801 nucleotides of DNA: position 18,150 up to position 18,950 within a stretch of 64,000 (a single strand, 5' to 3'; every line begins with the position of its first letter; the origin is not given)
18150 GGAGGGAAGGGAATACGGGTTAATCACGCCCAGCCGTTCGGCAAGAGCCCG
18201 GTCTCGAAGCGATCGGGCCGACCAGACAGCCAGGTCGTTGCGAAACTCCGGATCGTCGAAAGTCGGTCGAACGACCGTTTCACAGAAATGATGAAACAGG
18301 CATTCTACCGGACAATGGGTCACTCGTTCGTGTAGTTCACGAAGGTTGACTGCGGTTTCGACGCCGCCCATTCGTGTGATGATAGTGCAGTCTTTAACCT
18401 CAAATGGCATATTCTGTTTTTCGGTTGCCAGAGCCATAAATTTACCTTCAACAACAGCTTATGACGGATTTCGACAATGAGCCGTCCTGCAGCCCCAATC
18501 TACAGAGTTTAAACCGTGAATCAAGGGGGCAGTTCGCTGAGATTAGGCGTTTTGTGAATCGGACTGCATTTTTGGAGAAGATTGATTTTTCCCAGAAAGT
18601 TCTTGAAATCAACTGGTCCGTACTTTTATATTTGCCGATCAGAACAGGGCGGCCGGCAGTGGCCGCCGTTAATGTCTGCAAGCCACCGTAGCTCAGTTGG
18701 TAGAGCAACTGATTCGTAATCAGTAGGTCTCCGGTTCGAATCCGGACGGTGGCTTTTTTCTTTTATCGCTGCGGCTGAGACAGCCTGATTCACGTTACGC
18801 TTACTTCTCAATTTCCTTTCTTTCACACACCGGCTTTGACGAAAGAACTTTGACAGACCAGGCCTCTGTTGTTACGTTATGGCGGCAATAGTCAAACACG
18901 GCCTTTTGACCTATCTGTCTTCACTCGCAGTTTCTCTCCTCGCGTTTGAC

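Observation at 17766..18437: Unknown two-repeat protein with a Cys/His cluster heading the trehalose operon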

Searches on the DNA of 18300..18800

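Call 59: search_rna_families(source=window, start=18300, end=18800, threshold=evalue, max_evalue=1)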
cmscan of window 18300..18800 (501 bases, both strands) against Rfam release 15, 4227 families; matches with E-value up to 1: 3.
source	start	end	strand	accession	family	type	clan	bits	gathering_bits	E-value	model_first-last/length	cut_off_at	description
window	18682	18754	+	RF00005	tRNA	Gene; tRNA;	CL00001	74.3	29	1.6e-16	1-71/71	no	tRNA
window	18682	18755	-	RF04354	Plastid-ycf2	Cis-reg;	-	28.7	65.7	0.00063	1-75/75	no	Plastid-ycf2 5UTR RNA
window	18722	18766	+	RF00489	ctRNA_p42d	Gene; antisense;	-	17.1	50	0.72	1-46/46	no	ctRNA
